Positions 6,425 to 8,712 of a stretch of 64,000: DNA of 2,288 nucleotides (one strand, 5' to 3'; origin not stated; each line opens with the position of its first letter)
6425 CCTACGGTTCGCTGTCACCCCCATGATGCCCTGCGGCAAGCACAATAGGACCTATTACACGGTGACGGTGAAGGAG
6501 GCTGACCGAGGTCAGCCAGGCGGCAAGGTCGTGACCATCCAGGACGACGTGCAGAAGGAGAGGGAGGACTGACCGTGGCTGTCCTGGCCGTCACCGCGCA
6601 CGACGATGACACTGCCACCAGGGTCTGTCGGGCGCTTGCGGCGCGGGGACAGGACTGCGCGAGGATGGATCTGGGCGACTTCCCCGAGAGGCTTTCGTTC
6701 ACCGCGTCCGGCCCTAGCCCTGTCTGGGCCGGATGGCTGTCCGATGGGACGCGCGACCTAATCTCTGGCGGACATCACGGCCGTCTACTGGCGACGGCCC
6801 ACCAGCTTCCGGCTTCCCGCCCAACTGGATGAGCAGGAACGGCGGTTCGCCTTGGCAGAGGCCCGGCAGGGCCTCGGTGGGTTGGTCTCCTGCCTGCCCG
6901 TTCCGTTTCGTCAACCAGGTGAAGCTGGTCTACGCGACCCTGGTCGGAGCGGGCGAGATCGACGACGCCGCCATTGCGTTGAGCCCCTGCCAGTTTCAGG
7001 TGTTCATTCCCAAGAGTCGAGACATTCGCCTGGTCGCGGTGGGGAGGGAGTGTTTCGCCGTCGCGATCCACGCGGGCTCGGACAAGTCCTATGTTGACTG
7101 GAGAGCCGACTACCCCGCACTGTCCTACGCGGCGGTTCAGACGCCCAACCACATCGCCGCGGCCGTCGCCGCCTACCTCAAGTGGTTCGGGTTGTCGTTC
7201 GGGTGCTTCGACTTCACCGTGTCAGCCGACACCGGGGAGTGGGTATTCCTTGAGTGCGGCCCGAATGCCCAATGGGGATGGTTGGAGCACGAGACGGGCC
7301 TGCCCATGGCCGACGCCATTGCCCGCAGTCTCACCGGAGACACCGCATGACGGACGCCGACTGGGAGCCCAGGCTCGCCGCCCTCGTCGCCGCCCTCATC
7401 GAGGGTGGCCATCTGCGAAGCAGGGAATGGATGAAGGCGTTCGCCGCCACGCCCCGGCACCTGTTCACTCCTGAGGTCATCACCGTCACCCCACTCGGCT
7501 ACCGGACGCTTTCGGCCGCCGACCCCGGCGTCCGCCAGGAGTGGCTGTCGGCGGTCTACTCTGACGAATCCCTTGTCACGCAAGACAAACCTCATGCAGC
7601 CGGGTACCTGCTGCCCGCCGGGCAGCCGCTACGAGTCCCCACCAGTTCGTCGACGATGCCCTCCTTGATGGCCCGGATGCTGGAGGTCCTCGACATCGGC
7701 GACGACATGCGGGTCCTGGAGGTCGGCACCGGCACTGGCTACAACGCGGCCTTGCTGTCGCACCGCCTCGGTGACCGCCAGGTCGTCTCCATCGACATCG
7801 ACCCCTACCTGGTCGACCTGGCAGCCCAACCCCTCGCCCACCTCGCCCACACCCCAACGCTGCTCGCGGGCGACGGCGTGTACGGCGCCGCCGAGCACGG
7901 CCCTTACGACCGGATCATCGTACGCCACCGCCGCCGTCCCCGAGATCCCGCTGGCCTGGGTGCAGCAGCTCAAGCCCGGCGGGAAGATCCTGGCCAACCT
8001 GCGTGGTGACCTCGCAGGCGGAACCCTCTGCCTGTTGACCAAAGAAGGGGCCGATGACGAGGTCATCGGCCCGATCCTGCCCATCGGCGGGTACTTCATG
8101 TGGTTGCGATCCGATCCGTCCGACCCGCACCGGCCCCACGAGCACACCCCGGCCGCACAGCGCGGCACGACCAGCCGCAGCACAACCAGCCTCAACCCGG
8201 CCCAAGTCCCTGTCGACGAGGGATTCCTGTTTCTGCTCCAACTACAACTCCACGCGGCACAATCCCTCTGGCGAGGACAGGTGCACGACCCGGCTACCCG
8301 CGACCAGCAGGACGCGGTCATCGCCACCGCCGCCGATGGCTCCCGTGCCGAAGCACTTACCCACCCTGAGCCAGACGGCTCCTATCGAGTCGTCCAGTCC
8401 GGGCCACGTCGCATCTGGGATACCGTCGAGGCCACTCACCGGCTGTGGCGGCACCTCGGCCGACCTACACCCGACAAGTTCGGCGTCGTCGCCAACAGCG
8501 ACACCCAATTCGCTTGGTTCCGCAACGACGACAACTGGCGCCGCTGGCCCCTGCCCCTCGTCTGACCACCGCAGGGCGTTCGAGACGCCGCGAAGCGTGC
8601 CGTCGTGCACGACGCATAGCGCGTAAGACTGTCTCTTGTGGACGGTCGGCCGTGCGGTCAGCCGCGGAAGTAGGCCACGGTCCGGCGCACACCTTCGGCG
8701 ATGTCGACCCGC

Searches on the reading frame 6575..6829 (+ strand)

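Call 3: search_protein_families(library=ncbifam, proteins=[window:6575-6829:+], max_evalue=0.01)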
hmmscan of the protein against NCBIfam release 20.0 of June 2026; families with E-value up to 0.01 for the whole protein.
window:6575-6829:+ (85 aa): 1 family
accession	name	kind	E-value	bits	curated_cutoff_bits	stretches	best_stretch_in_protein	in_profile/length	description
TIGR04187.1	GRASP_SAV_5884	subfamily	3e-09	36.5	350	1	2-62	1-61/312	ATP-grasp ribosomal peptide maturase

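Call 4: search_protein_families(library=pfam, proteins=[window:6575-6829:+], max_evalue=0.01)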
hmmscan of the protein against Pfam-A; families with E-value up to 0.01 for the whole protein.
window:6575-6829:+ (85 aa): 1 family
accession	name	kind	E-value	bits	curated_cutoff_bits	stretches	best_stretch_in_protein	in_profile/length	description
PF21068.3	ATPgraspMvdD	-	0.00019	22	27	1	3-52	2-52/121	MvdD pre-ATP grasp domain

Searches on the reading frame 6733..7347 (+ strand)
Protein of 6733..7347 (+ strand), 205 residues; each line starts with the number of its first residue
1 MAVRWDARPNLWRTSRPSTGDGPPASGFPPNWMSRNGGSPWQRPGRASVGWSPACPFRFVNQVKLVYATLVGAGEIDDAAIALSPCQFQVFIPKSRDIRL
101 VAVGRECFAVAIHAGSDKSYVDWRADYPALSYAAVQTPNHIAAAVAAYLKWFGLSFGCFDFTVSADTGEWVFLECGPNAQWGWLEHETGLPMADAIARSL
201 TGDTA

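Call 3: search_protein_families(library=ncbifam, proteins=[window:6733-7347:+], max_evalue=0.01)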
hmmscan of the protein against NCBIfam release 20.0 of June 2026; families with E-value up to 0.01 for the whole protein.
window:6733-7347:+ (205 aa): 4 families
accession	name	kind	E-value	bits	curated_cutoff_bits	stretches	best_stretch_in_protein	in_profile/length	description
TIGR04187.1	GRASP_SAV_5884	subfamily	1.2e-45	156.1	350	1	62-200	175-311/312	ATP-grasp ribosomal peptide maturase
TIGR04185.1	ATPgraspMvdC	equivalog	6.8e-26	91.1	425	1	65-200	179-316/318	MvdC family ATP-grasp ribosomal peptide maturase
TIGR04184.1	ATPgraspMvdD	equivalog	2.7e-18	66.2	475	1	64-200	179-319/321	MvdD family ATP-grasp ribosomal peptide maturase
TIGR04192.1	GRASP_w_spasm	equivalog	7.4e-06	25.5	230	1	65-187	181-305/318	grasp-with-spasm system ATP-grasp peptide maturase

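Call 4: search_protein_families(library=pfam, proteins=[window:6733-7347:+], max_evalue=0.01)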
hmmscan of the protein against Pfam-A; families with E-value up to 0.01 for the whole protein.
window:6733-7347:+ (205 aa): 0 families

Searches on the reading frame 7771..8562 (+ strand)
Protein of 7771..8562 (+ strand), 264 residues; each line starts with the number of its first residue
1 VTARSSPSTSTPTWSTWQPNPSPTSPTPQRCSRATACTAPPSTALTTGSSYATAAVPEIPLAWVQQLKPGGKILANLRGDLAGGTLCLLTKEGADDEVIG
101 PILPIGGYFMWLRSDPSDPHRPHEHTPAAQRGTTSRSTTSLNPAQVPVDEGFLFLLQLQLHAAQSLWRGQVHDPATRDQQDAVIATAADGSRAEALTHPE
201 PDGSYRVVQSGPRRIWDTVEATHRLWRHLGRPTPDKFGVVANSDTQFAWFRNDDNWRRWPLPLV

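Call 3: search_protein_families(library=ncbifam, proteins=[window:7771-8562:+], max_evalue=0.01)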
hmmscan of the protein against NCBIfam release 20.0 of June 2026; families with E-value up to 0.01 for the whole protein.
window:7771-8562:+ (264 aa): 2 families
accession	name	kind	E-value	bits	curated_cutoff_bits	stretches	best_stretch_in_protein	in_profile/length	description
TIGR04188.1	methyltr_grsp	subfamily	7.4e-33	114.4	380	1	52-245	180-360/363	ATP-grasp peptide maturase system methyltransferase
NF010549.0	PRK13942.1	equivalog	0.0062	16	282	1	51-77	151-177/215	protein-L-isoaspartate O-methyltransferase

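Call 4: search_protein_families(library=pfam, proteins=[window:7771-8562:+], max_evalue=0.01)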
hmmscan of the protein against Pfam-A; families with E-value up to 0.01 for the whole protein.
window:7771-8562:+ (264 aa): 1 family
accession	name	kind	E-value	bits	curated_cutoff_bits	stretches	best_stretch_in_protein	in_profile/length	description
PF01135.25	PCMT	-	0.00055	20.2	20.3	1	51-75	147-171/210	Protein-L-isoaspartate(D-aspartate) O-methyltransferase (PCMT)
